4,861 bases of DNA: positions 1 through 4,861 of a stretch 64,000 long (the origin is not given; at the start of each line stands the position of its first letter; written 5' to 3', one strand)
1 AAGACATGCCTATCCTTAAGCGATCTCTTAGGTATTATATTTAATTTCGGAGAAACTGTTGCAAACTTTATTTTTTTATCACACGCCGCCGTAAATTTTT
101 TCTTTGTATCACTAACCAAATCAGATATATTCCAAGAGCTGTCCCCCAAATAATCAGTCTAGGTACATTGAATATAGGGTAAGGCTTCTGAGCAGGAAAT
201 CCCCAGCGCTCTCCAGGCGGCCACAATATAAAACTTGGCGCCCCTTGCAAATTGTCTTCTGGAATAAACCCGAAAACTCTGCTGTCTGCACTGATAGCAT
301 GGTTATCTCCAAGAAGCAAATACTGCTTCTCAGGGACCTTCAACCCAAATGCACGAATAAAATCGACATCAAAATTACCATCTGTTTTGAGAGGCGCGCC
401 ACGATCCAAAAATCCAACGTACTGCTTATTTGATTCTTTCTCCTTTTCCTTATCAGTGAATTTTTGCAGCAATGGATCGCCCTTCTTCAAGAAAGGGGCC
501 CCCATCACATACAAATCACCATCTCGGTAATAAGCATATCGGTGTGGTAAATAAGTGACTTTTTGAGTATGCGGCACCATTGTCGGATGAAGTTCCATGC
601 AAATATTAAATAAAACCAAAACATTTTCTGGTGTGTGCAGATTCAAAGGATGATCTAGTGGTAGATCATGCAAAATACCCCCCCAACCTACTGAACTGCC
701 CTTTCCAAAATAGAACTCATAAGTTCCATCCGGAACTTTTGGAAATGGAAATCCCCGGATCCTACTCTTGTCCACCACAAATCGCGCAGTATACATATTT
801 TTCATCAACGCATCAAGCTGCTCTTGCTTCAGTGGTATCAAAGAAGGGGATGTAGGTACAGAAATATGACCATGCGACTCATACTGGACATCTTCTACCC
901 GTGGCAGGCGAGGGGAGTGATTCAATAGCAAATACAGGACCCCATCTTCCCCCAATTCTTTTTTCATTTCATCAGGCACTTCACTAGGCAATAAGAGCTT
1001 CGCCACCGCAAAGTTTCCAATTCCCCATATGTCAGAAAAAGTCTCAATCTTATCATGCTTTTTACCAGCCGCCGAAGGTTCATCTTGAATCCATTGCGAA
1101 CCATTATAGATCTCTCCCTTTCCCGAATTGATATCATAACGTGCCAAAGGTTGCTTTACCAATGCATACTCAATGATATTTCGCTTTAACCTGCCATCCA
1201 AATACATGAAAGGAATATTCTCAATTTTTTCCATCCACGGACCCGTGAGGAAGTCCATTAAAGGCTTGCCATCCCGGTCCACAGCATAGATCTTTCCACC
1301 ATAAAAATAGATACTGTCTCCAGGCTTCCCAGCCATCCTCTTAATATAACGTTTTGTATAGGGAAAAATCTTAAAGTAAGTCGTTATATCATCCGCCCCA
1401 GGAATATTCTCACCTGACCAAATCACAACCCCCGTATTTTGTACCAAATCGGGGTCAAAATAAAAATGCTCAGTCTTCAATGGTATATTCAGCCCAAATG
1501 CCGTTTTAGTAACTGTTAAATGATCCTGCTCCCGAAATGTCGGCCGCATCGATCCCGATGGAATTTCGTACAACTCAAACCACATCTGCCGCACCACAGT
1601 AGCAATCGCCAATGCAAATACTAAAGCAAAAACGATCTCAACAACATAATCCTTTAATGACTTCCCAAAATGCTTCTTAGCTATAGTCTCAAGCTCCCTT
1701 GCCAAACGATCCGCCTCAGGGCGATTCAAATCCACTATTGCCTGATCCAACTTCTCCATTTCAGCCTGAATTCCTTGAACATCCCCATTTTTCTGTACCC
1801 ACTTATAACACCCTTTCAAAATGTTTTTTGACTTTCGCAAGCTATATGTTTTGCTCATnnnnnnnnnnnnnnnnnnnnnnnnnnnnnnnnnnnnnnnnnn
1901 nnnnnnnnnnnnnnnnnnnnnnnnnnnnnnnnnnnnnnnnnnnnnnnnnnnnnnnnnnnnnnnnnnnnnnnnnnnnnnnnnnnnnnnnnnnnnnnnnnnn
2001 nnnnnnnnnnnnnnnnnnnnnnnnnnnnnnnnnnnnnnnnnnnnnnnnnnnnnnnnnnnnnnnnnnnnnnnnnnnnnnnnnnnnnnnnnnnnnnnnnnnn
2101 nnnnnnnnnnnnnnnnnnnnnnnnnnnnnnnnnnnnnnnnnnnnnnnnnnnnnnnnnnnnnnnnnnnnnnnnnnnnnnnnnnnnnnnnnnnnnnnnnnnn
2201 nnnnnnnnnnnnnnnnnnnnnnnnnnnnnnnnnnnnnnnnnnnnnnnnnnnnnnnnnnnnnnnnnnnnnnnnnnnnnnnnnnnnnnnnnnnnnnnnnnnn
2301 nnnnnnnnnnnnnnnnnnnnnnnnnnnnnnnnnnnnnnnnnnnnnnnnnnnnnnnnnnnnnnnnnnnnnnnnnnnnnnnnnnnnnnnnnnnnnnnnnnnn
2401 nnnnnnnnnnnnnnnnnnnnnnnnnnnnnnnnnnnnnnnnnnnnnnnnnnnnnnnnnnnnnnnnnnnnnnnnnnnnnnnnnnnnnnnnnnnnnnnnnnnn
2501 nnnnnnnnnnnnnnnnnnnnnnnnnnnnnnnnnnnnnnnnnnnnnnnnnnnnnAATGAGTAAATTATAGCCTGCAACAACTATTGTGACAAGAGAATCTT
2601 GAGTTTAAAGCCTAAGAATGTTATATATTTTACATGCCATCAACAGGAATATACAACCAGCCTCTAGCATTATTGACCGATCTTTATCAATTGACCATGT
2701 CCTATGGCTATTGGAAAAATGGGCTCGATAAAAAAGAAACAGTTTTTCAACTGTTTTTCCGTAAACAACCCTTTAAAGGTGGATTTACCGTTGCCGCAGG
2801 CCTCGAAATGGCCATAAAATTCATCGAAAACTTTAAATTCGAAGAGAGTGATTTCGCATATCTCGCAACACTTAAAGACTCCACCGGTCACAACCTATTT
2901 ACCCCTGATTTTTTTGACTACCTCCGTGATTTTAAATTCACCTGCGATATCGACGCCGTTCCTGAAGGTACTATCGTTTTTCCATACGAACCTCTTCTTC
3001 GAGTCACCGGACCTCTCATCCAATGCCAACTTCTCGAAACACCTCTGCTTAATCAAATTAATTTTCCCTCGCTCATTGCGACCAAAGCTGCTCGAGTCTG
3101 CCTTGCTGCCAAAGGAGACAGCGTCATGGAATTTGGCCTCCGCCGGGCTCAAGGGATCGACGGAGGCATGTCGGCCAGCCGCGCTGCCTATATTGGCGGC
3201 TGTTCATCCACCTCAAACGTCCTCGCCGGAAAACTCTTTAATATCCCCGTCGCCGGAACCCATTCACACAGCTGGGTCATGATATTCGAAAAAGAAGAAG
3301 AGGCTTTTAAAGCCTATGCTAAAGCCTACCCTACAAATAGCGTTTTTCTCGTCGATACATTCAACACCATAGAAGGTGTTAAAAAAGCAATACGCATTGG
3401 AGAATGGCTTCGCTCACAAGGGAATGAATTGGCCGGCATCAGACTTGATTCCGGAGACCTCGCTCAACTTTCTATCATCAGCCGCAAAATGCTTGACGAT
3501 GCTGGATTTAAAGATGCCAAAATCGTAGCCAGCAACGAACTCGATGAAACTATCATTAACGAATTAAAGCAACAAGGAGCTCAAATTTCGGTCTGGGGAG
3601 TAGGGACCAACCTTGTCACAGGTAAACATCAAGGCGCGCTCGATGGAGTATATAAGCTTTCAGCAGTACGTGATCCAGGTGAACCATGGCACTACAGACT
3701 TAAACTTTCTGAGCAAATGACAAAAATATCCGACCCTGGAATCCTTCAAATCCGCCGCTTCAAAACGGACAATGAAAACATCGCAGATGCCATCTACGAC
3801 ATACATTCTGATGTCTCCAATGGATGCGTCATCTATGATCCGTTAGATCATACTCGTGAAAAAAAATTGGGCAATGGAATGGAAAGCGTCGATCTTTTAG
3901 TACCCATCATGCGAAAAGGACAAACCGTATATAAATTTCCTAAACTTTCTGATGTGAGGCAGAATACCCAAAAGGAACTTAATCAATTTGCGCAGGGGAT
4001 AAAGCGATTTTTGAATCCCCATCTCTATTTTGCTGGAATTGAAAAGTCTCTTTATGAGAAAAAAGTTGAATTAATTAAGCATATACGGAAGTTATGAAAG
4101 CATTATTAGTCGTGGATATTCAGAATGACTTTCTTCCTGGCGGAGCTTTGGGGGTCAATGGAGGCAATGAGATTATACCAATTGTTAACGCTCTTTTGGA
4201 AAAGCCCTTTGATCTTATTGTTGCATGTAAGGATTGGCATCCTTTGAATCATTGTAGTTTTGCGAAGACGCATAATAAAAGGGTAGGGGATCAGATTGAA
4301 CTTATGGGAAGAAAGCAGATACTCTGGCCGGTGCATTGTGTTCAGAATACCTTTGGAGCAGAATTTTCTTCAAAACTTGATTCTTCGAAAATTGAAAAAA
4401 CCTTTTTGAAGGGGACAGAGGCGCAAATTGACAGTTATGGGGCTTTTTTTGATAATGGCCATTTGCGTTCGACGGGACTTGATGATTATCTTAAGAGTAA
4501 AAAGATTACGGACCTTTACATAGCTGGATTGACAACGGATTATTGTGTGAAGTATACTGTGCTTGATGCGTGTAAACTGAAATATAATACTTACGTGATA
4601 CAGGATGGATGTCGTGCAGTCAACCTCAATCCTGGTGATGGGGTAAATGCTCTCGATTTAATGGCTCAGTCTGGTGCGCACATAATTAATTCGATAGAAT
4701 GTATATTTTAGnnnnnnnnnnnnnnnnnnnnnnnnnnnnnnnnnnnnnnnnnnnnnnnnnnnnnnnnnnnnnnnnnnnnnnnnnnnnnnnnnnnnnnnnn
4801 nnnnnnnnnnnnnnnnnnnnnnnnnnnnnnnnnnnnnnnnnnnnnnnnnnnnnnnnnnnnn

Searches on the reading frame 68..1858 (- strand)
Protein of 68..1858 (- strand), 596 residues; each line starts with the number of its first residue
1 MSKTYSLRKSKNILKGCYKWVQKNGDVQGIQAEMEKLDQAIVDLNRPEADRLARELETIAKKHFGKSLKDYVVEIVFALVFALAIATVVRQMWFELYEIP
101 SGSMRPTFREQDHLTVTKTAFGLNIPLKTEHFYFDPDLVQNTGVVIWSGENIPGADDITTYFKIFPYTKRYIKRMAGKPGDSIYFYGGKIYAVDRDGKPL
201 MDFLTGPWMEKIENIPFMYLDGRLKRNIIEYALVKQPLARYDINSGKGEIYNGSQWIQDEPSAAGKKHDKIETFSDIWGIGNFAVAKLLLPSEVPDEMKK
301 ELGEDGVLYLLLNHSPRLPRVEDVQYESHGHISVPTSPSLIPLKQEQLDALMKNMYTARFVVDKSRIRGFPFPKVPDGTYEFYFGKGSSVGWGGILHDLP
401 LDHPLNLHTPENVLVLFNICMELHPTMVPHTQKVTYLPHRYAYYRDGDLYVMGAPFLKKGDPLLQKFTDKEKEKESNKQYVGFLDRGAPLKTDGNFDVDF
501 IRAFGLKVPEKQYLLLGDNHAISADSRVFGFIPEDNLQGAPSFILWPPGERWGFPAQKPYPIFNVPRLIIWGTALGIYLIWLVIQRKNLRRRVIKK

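Call 9: search_protein_families(library=pfam, proteins=[window:68-1858:-])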
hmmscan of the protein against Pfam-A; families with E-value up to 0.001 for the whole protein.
window:68-1858:- (596 aa): 1 family
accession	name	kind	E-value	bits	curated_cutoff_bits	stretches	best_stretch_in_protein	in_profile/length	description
PF10502.14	Peptidase_S26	-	1.4e-26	93.9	22.9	2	73-193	2-95/168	Signal peptidase, peptidase S26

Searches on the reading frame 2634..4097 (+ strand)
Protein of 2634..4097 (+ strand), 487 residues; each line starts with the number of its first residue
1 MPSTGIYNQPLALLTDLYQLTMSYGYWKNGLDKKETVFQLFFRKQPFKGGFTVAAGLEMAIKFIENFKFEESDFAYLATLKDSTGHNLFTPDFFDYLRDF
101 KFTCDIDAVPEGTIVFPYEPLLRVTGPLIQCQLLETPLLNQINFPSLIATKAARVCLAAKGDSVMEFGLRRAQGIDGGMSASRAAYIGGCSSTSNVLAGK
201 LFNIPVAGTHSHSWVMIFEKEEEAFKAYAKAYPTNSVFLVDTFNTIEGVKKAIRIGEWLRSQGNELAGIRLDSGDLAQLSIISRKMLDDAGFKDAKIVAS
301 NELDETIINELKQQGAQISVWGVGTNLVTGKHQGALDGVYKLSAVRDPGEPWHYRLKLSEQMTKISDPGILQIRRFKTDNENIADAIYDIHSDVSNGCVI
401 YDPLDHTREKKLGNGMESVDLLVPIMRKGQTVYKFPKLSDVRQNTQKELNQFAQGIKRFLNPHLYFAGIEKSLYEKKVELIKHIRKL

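Call 9: search_protein_families(library=pfam, proteins=[window:2634-4097:+])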
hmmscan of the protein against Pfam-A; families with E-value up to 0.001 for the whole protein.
window:2634-4097:+ (487 aa): 4 families
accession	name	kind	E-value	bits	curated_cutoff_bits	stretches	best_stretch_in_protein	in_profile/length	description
PF17767.7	NAPRTase_N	-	5.5e-42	143.5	32.6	1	13-143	1-125/125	Nicotinate phosphoribosyltransferase (NAPRTase) N-terminal domain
PF17956.6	NAPRTase_C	-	2.5e-15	57.3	23.3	1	374-476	6-110/111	Nicotinate phosphoribosyltransferase C-terminal domain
PF02749.22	QRPTase_N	-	2e-06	28.4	27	1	102-144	39-80/82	Quinolinate phosphoribosyl transferase, N-terminal domain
PF04095.22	NAPRTase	-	2.7e-06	27.7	20.8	1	164-344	3-195/239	Nicotinate phosphoribosyltransferase (NAPRTase) family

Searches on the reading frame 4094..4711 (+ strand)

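Call 9: search_protein_families(library=pfam, proteins=[window:4094-4711:+])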
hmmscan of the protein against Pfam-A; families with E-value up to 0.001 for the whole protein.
window:4094-4711:+ (205 aa): 1 family
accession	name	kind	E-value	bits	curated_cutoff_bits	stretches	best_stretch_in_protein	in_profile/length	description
PF00857.26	Isochorismatase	-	2.6e-23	83.4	27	1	3-200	2-173/175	Isochorismatase domain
